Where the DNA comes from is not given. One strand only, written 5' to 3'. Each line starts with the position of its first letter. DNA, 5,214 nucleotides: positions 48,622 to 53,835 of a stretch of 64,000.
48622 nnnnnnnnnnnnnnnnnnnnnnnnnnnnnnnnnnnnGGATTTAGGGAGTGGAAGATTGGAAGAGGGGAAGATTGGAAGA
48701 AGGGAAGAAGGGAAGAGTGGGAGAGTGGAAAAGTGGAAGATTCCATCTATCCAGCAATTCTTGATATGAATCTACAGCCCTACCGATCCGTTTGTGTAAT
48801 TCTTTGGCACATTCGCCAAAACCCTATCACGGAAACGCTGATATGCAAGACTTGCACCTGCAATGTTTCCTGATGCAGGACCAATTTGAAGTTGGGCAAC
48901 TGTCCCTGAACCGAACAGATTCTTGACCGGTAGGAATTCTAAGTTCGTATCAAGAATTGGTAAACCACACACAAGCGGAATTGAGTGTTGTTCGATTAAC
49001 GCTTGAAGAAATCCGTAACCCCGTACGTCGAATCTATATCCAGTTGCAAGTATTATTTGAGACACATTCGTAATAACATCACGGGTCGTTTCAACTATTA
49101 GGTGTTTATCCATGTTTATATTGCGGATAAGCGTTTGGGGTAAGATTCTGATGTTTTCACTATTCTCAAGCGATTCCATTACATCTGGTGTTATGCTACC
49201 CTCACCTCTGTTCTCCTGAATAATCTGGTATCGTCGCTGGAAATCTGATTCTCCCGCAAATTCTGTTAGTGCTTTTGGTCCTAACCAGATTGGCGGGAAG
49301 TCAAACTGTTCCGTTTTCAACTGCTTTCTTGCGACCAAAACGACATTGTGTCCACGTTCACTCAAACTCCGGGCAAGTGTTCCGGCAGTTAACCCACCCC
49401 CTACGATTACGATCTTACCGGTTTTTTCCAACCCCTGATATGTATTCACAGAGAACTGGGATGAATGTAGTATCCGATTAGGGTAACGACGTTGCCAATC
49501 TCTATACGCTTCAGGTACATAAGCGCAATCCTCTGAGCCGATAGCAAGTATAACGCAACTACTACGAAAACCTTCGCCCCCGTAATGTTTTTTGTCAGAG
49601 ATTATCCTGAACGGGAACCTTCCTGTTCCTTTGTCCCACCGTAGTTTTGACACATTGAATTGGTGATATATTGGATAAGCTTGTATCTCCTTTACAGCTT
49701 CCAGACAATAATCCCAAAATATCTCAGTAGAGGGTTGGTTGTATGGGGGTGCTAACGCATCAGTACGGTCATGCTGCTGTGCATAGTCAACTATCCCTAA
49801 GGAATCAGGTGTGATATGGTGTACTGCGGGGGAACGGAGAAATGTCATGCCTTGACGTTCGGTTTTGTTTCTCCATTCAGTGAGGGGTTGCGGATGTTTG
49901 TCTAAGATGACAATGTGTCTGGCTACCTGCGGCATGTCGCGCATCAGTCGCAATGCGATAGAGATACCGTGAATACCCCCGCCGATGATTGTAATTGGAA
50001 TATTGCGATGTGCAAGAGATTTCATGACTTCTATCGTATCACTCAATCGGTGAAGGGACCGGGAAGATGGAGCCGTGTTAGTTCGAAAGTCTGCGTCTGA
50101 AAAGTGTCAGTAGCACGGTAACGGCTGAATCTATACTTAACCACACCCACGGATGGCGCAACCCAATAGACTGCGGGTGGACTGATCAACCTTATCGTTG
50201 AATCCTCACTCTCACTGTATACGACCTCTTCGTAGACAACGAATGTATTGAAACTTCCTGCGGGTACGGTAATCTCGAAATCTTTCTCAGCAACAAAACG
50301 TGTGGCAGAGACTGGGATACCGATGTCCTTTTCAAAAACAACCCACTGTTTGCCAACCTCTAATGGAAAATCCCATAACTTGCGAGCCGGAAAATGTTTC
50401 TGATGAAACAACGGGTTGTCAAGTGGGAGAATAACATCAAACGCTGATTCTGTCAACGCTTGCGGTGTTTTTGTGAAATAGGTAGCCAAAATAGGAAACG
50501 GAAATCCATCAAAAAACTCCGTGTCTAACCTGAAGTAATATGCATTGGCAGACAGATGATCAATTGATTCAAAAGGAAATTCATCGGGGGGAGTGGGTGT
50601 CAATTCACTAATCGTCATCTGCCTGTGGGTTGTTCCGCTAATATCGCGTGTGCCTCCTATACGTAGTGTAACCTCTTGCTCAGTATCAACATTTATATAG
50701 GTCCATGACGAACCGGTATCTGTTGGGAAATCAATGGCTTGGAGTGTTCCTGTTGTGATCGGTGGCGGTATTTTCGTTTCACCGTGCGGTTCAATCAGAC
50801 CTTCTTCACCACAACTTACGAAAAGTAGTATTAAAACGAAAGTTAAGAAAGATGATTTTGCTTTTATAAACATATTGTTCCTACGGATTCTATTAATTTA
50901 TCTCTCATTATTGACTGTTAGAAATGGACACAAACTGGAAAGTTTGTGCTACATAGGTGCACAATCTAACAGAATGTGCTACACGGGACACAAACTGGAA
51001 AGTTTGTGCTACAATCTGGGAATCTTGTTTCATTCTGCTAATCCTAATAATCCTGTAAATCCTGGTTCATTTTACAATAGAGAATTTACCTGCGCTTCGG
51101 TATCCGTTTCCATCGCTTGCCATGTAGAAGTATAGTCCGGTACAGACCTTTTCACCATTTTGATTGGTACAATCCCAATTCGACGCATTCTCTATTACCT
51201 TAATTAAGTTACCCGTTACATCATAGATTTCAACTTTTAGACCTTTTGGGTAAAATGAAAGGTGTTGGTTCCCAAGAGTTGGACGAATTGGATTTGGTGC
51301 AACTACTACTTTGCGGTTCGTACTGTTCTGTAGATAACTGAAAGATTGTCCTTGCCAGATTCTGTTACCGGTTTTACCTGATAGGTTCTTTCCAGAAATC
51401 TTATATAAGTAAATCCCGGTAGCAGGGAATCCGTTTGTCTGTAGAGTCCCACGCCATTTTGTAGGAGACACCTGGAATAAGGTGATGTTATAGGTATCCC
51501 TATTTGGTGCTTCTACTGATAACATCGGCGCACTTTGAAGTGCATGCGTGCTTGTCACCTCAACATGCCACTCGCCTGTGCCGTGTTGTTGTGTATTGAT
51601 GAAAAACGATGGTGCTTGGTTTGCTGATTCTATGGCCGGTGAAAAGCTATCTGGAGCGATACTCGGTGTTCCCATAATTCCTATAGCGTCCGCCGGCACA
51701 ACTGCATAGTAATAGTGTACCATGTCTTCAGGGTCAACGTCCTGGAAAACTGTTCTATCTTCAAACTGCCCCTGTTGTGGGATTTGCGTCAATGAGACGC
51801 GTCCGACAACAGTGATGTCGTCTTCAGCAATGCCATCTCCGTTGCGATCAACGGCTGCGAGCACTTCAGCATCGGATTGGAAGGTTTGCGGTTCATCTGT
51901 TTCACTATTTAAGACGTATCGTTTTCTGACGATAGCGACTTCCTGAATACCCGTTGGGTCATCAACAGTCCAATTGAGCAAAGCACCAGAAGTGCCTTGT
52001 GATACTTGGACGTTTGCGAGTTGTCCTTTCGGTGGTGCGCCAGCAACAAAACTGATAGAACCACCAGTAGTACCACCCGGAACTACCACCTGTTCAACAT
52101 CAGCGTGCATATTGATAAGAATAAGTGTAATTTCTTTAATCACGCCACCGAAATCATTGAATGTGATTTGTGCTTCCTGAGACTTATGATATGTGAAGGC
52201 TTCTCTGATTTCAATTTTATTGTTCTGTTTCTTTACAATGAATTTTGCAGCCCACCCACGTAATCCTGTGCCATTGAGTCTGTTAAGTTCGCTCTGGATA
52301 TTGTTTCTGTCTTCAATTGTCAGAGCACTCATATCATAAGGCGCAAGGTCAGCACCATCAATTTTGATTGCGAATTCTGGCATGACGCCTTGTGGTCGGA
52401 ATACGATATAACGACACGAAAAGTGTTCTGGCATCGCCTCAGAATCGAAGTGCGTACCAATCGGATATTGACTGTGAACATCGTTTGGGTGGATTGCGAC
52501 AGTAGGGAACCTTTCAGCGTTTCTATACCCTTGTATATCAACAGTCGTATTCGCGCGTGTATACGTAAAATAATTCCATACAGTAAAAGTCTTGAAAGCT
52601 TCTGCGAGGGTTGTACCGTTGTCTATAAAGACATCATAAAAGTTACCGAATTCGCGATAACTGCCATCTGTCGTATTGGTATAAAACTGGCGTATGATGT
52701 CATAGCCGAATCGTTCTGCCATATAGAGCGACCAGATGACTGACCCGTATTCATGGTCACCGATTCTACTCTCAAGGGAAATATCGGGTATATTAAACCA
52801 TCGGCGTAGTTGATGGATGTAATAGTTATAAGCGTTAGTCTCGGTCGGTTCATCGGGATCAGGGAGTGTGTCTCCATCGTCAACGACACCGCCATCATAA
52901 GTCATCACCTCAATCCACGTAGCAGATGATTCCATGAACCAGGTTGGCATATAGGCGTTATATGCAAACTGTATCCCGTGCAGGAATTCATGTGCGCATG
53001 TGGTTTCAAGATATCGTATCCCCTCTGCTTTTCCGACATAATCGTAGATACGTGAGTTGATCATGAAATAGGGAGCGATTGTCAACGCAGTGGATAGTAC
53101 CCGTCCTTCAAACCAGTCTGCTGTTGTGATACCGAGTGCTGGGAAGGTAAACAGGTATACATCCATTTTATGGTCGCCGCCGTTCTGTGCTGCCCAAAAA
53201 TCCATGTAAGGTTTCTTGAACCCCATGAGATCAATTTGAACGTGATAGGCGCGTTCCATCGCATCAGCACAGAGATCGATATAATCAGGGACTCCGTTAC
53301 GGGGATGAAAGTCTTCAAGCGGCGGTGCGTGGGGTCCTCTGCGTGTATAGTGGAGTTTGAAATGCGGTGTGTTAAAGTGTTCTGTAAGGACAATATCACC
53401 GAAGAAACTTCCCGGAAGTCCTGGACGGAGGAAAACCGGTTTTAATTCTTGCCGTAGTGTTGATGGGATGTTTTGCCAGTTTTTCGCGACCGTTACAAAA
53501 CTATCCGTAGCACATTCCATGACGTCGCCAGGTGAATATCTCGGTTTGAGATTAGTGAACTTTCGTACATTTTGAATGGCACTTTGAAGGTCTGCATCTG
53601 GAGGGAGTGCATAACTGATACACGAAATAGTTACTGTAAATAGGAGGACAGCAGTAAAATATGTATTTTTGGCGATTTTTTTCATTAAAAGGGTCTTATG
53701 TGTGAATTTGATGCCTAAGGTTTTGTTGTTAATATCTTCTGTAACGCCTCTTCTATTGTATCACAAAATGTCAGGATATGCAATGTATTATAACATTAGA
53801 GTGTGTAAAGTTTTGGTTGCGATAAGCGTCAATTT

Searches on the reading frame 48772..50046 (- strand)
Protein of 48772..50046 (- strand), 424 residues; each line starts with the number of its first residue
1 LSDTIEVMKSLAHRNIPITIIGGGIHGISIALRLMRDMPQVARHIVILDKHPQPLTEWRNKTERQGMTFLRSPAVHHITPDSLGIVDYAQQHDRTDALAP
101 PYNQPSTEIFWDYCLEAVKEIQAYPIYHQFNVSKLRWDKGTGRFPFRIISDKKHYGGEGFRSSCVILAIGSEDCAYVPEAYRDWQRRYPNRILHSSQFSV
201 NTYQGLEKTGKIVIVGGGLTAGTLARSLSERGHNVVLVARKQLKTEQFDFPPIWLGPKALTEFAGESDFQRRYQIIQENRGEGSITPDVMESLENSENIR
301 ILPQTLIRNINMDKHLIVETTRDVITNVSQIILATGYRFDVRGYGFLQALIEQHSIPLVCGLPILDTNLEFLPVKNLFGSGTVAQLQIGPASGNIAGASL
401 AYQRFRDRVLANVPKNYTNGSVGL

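Call 3: search_protein_families(library=pfam, proteins=[window:48772-50046:-], max_evalue=0.1)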
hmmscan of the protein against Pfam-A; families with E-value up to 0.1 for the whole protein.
window:48772-50046:- (424 aa): 16 families
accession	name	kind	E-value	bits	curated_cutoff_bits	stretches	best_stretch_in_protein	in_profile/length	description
PF13434.12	Lys_Orn_oxgnase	-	5.5e-12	45.9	21.3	1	103-338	90-338/339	L-lysine 6-monooxygenase/L-ornithine 5-monooxygenase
PF13738.12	Pyr_redox_3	-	3.5e-11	43.3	30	2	20-264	2-219/305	Pyridine nucleotide-disulphide oxidoreductase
PF07992.20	Pyr_redox_2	-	3.7e-11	43.4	26.1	1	18-241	3-174/291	Pyridine nucleotide-disulphide oxidoreductase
PF01266.30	DAO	-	6.1e-11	42.9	27.9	2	18-59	2-41/353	FAD dependent oxidoreductase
PF13450.12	NAD_binding_8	-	2.2e-08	34.7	21.9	2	20-78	1-54/68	NAD(P)-binding Rossmann-like domain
PF13454.12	NAD_binding_9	-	7.4e-08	32.9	21.8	1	20-121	2-106/155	FAD-NAD(P)-binding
PF03807.23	F420_oxidored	-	8.1e-07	30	21.6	1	211-246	1-38/94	NADP oxidoreductase coenzyme F420-dependent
PF00070.33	Pyr_redox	-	3.7e-06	27.8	22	1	211-243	1-33/82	Pyridine nucleotide-disulphide oxidoreductase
PF02254.24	TrkA_N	-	3e-05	24.8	23.8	1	212-247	1-36/116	TrkA-N domain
PF01210.29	NAD_Gly3P_dh_N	-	0.0018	18.7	23.1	0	211-248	1-38/158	NAD-dependent glycerol-3-phosphate dehydrogenase N-terminus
PF01494.25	FAD_binding_3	-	0.006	16.3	22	0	211-244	3-36/349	FAD binding domain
PF13241.12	NAD_binding_7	-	0.0079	17.2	22.1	1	211-244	9-45/104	Putative NAD(P)-binding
PF02558.23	ApbA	-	0.0094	16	22.2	1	212-247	1-35/150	Ketopantoate reductase PanE/ApbA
PF05834.18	Lycopene_cycl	-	0.023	14.2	23.4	0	18-55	2-37/380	Lycopene cyclase protein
PF00890.30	FAD_binding_2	-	0.049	13.3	20.4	0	212-243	2-33/414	FAD binding domain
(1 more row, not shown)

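Call 4: search_protein_families(library=ncbifam, proteins=[window:48772-50046:-], max_evalue=0.1)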
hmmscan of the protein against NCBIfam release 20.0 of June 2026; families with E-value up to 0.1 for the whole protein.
window:48772-50046:- (424 aa): 71 families (the best 25 are shown)
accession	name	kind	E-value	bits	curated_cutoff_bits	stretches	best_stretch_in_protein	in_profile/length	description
NF003437.0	PRK04965.1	equivalog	5.3e-07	29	392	1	194-241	126-173/378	NADH:flavorubredoxin reductase NorW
NF002480.1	PRK01747.1-1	equivalog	1.2e-06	27.2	540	1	207-242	246-281/645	bifunctional tRNA (5-methylaminomethyl-2-thiouridine)(34)-methyltransferase MnmC2/FAD-dependent 5-carboxymethylaminomethyl-2-thiouridine(34)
TIGR03197.1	MnmC_Cterm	equivalog_domain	4.4e-06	26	174.2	1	211-241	1-31/400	FAD-dependent 5-carboxymethylaminomethyl-2-thiouridine(34) oxidoreductase MnmC1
NF040505.1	ArsO_flavin_mono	equivalog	4.9e-06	26.2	425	1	18-237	3-187/346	ArsO family NAD(P)H-dependent flavin-containing monooxygenase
TIGR01988.1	Ubi-OHases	subfamily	4.6e-05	22.4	224.65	0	212-245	2-36/387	ubiquinone biosynthesis hydroxylase, UbiH/UbiF/VisC/COQ6 family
NF041087.1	bile_acid_BaiCD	equivalog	5.6e-05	21.4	825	1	207-243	378-414/642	bile acid Fe-S flavoenzyme BaiCD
NF007042.0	PRK09496.3-5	equivalog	8.3e-05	21.4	467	1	211-242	2-33/466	Trk system potassium transporter TrkA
TIGR02352.1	thiamin_ThiO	equivalog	0.00011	21.5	250.8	1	212-244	1-33/351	glycine oxidase ThiO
NF050086.1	pipecolate_AmaA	exception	0.00011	21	600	0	207-243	23-59/425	L-pipecolate oxidase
NF005560.0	PRK07233.1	equivalog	0.00015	20.7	252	0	211-240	2-31/435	hypothetical protein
NF005612.0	PRK07364.1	equivalog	0.00026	19.6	487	1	204-243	13-52/415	FAD-dependent hydroxylase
NF045663.1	diclust_near_Sec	equivalog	0.00028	19.1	530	1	201-246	98-143/759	pyridine nucleotide-disulfide oxidoreductase/dicluster-binding protein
TIGR01984.1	UbiH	equivalog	0.00029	19.8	392.2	0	211-249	1-42/382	2-octaprenyl-6-methoxyphenyl hydroxylase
NF033460.1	glycerol3P_ox_II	equivalog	0.00037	19.8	460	0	18-57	4-39/361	type 2 glycerol-3-phosphate oxidase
NF005691.0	PRK07494.1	equivalog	0.00039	19.1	459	1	209-245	8-44/404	UbiH/UbiF family hydroxylase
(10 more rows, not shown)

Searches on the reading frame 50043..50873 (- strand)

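Call 63: search_protein_families(library=pfam, proteins=[window:50043-50873:-], max_evalue=0.001)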
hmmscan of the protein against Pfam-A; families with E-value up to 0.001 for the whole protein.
window:50043-50873:- (276 aa): 1 family
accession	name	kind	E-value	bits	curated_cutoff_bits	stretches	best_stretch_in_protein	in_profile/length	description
PF21347.3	DUF3108_like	-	0.00037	20.9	27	1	199-246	140-183/199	DUF3108-like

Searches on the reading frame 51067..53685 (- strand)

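Call 63: search_protein_families(library=pfam, proteins=[window:51067-53685:-], max_evalue=0.001)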
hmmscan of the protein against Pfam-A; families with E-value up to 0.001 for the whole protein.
window:51067-53685:- (872 aa): 2 families
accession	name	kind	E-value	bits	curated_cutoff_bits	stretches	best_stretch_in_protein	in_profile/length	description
PF13585.12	CHU_C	-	6e-06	26.7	27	1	811-857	25-71/86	CHU_C Type IX secretion signal domain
PF18962.6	Por_Secre_tail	-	0.00037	21.2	27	0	797-863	3-69/75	Secretion system C-terminal sorting domain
